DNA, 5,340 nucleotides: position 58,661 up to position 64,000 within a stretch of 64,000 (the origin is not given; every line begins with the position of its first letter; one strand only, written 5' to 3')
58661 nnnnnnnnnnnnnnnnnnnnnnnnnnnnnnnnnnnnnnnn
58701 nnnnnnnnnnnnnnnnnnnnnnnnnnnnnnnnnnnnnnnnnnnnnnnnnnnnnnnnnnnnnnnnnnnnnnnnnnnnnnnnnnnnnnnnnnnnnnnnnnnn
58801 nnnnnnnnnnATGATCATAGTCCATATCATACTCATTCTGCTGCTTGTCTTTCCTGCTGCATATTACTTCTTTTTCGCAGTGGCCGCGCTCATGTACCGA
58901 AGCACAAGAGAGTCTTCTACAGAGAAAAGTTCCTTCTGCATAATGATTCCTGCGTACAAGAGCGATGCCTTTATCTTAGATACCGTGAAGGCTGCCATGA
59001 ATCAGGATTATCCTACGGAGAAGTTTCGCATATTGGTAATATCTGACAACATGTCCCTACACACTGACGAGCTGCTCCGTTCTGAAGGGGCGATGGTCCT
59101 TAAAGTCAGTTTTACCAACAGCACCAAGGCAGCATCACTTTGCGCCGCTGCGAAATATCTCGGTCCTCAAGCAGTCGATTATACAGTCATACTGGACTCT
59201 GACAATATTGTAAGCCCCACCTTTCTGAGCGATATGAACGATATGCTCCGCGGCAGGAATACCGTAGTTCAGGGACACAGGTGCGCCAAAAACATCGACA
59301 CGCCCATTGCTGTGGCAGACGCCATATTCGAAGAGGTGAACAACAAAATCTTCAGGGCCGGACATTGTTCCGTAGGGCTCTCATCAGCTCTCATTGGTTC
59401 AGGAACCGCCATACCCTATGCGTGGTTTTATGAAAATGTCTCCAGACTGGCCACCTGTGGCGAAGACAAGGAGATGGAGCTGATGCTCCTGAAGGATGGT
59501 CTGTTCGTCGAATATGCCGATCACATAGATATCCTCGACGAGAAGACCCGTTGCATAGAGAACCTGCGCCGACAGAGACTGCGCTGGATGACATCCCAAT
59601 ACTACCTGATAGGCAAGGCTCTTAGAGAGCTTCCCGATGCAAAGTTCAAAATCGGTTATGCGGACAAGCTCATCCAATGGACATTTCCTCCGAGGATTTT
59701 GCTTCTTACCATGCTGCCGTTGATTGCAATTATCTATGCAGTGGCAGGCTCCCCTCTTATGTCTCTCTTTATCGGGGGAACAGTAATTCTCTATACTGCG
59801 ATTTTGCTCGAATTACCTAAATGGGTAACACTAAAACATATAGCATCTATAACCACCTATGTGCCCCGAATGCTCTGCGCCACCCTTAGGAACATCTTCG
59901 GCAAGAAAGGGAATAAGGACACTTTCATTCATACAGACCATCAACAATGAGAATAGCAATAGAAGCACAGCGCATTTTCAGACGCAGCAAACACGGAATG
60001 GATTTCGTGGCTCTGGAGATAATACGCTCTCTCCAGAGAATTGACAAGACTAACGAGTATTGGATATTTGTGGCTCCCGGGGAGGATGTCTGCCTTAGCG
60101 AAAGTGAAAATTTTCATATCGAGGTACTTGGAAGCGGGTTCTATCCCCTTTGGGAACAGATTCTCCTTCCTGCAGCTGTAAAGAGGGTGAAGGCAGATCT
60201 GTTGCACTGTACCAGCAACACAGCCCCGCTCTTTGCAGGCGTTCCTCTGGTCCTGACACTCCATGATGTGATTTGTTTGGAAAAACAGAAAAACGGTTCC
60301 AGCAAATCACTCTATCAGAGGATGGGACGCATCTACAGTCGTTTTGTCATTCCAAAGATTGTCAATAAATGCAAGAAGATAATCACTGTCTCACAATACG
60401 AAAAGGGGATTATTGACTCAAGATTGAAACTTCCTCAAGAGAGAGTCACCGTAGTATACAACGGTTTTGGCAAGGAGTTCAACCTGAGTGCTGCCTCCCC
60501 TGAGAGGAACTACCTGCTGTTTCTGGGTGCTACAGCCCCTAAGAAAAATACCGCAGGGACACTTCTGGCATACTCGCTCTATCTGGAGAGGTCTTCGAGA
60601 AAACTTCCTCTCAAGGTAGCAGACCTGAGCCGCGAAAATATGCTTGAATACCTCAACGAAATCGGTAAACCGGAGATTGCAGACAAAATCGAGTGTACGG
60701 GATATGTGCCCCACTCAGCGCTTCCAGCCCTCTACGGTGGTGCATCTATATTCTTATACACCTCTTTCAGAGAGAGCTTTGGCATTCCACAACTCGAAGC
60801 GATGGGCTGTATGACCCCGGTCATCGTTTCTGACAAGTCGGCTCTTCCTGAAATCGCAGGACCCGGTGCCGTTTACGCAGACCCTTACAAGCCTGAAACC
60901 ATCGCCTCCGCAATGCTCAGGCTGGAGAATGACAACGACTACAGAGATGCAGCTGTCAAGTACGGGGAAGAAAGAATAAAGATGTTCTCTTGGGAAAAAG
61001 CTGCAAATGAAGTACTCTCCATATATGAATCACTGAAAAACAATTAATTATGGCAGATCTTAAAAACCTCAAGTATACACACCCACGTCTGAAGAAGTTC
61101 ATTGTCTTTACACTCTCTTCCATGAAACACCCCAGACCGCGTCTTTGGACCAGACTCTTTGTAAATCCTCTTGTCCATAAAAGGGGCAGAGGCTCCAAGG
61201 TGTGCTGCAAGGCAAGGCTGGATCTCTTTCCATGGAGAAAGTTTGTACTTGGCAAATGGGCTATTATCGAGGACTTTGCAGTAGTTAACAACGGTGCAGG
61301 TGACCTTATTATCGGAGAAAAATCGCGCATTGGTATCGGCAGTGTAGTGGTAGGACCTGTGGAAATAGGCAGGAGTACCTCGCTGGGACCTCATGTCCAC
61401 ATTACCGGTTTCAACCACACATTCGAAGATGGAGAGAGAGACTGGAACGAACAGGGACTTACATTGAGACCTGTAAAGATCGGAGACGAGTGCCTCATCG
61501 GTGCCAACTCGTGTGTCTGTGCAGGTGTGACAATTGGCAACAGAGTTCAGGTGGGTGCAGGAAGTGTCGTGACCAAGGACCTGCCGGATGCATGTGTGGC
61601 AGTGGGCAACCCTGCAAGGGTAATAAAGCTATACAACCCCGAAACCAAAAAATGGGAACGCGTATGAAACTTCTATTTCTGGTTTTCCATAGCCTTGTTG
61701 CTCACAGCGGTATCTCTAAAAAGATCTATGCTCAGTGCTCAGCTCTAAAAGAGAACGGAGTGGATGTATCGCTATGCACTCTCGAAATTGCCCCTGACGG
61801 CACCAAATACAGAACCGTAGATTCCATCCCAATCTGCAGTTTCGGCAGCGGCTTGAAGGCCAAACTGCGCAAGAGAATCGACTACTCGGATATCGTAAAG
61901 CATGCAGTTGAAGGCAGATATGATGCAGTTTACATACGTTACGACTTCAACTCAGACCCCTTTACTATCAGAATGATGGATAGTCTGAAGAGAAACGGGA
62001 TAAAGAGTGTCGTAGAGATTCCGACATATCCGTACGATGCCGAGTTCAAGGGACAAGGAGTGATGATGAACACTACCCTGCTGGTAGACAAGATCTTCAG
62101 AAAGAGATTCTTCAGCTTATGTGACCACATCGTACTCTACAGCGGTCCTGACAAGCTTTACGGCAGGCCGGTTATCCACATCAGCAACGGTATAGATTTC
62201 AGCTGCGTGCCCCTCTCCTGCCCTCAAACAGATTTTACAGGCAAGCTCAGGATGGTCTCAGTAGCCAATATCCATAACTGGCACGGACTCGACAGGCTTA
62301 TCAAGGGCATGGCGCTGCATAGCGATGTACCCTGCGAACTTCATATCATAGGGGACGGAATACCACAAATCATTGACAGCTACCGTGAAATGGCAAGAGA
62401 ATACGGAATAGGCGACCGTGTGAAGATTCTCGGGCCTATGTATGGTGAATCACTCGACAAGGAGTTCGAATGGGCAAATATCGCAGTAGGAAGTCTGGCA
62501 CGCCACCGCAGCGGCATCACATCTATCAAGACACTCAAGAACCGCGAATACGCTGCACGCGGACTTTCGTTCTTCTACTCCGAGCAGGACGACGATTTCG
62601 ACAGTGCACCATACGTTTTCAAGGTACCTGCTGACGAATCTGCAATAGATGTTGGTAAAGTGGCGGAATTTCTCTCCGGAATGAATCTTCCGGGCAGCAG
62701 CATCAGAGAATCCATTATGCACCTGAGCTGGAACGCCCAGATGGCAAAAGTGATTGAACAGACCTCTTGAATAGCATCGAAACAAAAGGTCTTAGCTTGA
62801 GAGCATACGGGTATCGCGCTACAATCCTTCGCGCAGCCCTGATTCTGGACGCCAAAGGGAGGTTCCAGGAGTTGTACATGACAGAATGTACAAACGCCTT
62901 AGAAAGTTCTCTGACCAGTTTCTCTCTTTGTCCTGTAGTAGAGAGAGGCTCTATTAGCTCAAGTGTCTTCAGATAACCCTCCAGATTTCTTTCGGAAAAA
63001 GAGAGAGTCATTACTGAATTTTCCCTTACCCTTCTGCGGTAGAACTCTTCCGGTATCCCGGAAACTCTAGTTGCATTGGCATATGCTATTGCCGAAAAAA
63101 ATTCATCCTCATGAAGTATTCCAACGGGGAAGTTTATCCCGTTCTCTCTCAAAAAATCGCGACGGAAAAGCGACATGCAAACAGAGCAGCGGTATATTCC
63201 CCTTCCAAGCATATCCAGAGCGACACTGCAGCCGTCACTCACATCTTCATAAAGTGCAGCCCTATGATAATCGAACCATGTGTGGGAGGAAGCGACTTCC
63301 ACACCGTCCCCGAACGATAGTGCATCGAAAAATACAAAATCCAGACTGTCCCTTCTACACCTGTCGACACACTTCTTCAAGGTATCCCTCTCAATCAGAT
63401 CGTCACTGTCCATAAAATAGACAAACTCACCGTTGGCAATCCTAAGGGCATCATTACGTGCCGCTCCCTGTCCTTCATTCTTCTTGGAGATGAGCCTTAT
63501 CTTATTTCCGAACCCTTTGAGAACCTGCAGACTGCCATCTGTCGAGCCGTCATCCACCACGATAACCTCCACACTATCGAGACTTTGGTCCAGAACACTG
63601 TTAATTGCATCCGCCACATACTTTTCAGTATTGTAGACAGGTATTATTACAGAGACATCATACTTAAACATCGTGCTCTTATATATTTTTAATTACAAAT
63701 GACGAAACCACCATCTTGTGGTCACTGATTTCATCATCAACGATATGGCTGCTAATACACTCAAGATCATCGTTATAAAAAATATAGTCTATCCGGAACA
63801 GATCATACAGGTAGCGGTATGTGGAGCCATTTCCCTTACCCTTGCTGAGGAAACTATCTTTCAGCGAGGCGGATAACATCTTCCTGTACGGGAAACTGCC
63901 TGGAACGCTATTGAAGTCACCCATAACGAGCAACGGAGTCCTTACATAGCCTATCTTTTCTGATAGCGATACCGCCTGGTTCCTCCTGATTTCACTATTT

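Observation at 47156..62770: Candidate phosphorelay-gated exopolysaccharide system: kinase/pseudokinase pair divergent from an operon that begins with two output-less receivers and runs straight into polysaccharide assembly genes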

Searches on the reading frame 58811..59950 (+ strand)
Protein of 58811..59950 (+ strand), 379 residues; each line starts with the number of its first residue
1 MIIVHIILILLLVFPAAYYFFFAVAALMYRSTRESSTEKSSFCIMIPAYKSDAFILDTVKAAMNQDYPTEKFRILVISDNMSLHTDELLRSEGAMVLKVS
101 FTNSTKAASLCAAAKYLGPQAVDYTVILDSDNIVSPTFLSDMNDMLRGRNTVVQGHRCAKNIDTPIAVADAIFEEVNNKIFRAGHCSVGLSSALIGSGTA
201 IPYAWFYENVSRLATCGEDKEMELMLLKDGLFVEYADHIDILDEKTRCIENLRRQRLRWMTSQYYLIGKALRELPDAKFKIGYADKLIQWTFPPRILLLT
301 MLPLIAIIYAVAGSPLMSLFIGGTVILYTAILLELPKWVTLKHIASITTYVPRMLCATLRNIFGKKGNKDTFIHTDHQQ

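Call 4: search_protein_families(library=pfam, proteins=[window:58811-59950:+], max_evalue=0.01)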
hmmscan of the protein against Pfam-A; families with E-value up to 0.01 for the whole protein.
window:58811-59950:+ (379 aa): 4 families
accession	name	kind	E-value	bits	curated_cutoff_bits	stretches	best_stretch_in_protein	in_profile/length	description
PF13641.12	Glyco_tranf_2_3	-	7.2e-16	59.3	27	1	42-261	3-229/230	Glycosyltransferase like family 2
PF13632.12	Glyco_trans_2_3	-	9.2e-14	52.2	27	1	125-312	2-188/198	Glycosyl transferase family group 2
PF00535.33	Glycos_transf_2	-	1.9e-09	38.1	23.3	1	43-164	1-122/168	Glycosyl transferase family 2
PF10111.15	Glyco_tranf_2_2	-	0.00025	21.1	27.3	1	44-183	4-136/276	Glycosyltransferase like family 2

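Call 8: search_protein_families(library=ncbifam, proteins=[window:58811-59950:+], max_evalue=0.01)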
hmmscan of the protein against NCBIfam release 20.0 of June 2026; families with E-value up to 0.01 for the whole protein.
window:58811-59950:+ (379 aa): 11 families
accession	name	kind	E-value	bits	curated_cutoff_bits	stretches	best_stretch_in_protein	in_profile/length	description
NF041865.1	EpsU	equivalog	4.2e-20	72.1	700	1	6-266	4-268/394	exopolysaccharide biosynthesis GT2 family glycosyltransferase EpsU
TIGR03937.1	PgaC_IcaA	equivalog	4.6e-09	35.7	422.3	1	6-140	10-144/407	poly-beta-1,6-N-acetyl-D-glucosamine synthase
TIGR03111.1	glyc2_xrt_Gpos1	hypoth_equivalog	1.2e-06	27.6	363.95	1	5-142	14-152/439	TIGR03111 family XrtG-associated glycosyltransferase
TIGR04182.1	glyco_TIGR04182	equivalog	2.5e-06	27.1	325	1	42-186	2-138/293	S-layer glycoprotein N-glycosyltransferase AglJ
TIGR03030.1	CelA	equivalog_domain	3.7e-06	25.2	699.1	1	35-80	126-172/714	UDP-forming cellulose synthase catalytic subunit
TIGR04242.1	nodulat_NodC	equivalog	1.3e-05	24.3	550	0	212-321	233-340/395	chitooligosaccharide synthase NodC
NF038299.1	EPS_HpsN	equivalog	2.1e-05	23.6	425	1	42-148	3-108/317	hormogonium polysaccharide biosynthesis glycosyltransferase HpsN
NF008558.0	PRK11498.1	equivalog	0.00015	19.8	992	1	40-139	273-370/872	UDP-forming cellulose synthase catalytic subunit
NF041875.1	EPS_EpsD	equivalog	0.00039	19.9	370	1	44-155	3-114/325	exopolysaccharide biosynthesis glycosyltransferase EpsD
NF047683.1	TeichurnBiosyTuaG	equivalog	0.00091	18.9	400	1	39-139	5-104/252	teichuronic acid biosynthesis protein TuaG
TIGR03469.1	HpnB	hypoth_equivalog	0.0039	16.2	379.25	0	7-89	11-92/386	hopene-associated glycosyltransferase HpnB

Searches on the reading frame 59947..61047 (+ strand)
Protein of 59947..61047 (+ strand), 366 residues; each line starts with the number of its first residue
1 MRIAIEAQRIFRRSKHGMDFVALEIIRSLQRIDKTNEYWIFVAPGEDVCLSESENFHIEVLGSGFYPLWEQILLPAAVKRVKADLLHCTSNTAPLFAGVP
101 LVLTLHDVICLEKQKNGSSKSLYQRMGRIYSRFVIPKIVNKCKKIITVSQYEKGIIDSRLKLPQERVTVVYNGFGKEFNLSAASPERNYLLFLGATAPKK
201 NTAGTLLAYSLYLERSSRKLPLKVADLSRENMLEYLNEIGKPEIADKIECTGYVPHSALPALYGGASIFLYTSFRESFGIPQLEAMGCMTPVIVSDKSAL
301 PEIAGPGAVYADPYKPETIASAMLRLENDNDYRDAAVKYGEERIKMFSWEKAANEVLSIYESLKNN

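Call 4: search_protein_families(library=pfam, proteins=[window:59947-61047:+], max_evalue=0.01)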
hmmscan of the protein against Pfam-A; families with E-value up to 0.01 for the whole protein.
window:59947-61047:+ (366 aa): 6 families
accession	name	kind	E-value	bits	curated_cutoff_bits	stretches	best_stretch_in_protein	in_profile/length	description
PF00534.26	Glycos_transf_1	-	1.2e-25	90.5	26.4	1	183-342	11-171/172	Glycosyl transferases group 1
PF13692.12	Glyco_trans_1_4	-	1.3e-15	58.3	27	1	189-329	3-142/142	Glycosyl transferases group 1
PF13439.12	Glyco_transf_4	-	1.4e-14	54.9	28.5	1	63-173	53-165/170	Glycosyltransferase Family 4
PF20706.3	GT4-conflict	-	1.4e-05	24.7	26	1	248-302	263-318/385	Family 4 Glycosyltransferase in conflict systems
PF13579.12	Glyco_trans_4_4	-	0.00014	22.7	29.7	1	76-173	65-158/158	Glycosyl transferase 4-like domain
PF13524.12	Glyco_trans_1_2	-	0.00048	20.5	25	1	247-356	28-142/144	Glycosyl transferase-like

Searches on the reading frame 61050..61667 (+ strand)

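Call 4: search_protein_families(library=pfam, proteins=[window:61050-61667:+], max_evalue=0.01)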
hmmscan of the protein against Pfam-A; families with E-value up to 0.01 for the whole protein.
window:61050-61667:+ (205 aa): 4 families
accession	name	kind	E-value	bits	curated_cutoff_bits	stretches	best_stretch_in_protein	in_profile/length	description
PF00132.30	Hexapep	-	1.7e-17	62.7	27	2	142-176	2-36/36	Bacterial transferase hexapeptide (six repeats)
PF14602.12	Hexapep_2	-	8.3e-12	45.1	27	1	141-176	1-34/34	Hexapeptide repeat of succinyl-transferase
PF25084.1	LbH_EIF2B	-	5.8e-05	23.5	54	1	141-177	61-96/105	EIF2B subunit epsilon LbH domain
PF13964.12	Kelch_6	-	0.007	16.8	25.3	0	156-205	4-43/50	Kelch motif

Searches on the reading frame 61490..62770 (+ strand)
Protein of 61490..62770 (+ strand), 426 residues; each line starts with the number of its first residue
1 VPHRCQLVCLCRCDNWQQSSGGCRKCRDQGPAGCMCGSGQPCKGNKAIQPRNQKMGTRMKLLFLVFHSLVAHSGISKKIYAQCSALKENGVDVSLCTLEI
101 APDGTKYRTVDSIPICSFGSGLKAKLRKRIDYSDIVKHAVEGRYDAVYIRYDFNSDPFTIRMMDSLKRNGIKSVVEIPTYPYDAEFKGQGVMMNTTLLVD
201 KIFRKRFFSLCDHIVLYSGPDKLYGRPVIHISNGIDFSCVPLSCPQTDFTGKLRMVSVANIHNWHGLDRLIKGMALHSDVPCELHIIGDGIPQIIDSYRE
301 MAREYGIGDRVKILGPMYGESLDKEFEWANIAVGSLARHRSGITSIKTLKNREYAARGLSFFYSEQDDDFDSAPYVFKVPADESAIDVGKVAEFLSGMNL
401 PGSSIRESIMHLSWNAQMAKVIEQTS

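Call 4: search_protein_families(library=pfam, proteins=[window:61490-62770:+], max_evalue=0.01)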
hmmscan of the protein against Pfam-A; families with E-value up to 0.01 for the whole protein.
window:61490-62770:+ (426 aa): 2 families
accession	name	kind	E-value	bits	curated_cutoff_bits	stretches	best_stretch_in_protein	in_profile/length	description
PF13692.12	Glyco_trans_1_4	-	7.1e-05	23.5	27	1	254-337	3-85/142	Glycosyl transferases group 1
PF00534.26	Glycos_transf_1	-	0.00015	21.8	26.4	1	250-333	13-97/172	Glycosyl transferases group 1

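Call 8: search_protein_families(library=ncbifam, proteins=[window:61664-62770:+], max_evalue=0.01)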
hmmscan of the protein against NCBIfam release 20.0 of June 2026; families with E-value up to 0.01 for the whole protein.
window:61664-62770:+ (368 aa): 1 family
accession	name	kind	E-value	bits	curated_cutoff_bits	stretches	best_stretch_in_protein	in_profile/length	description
NF046085.1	XrtY_assoc_Gly1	equivalog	0.00029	19.8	400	1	189-260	204-274/387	XrtY-associated glycosyltransferase XYAG1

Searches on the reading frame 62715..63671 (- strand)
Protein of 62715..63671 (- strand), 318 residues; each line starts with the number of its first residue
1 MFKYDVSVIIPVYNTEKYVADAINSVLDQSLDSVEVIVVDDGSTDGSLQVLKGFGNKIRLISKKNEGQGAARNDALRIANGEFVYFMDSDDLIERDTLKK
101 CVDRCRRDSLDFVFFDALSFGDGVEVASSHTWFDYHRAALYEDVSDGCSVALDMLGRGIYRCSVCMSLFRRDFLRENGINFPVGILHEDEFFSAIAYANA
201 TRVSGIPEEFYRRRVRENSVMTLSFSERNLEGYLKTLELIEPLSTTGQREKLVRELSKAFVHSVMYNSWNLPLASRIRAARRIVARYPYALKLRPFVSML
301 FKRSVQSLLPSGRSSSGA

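Call 4: search_protein_families(library=pfam, proteins=[window:62715-63671:-], max_evalue=0.01)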
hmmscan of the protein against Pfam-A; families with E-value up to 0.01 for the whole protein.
window:62715-63671:- (318 aa): 4 families
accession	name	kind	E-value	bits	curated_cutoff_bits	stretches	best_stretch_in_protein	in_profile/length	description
PF00535.33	Glycos_transf_2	-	3.4e-36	125.1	23.3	1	7-176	1-166/168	Glycosyl transferase family 2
PF10111.15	Glyco_tranf_2_2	-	1.4e-14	54.7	27.3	1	7-102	1-103/276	Glycosyltransferase like family 2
PF13641.12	Glyco_tranf_2_3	-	9.5e-13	49.1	27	1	6-199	3-197/230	Glycosyltransferase like family 2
PF13704.12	Glyco_tranf_2_4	-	0.00051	20.9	27.5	1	26-95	10-86/98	Glycosyl transferase family 2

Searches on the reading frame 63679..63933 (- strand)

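Call 15: search_protein_families(library=pfam, proteins=[window:63679-63933:-], max_evalue=0.001)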
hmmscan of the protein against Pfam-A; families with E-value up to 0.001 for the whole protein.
window:63679-63933:- (84 aa): 1 family
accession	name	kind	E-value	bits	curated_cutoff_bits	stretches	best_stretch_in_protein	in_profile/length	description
PF03372.29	Exo_endo_phos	-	1.1e-10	42.1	24.5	1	2-72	149-225/225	Endonuclease/Exonuclease/phosphatase family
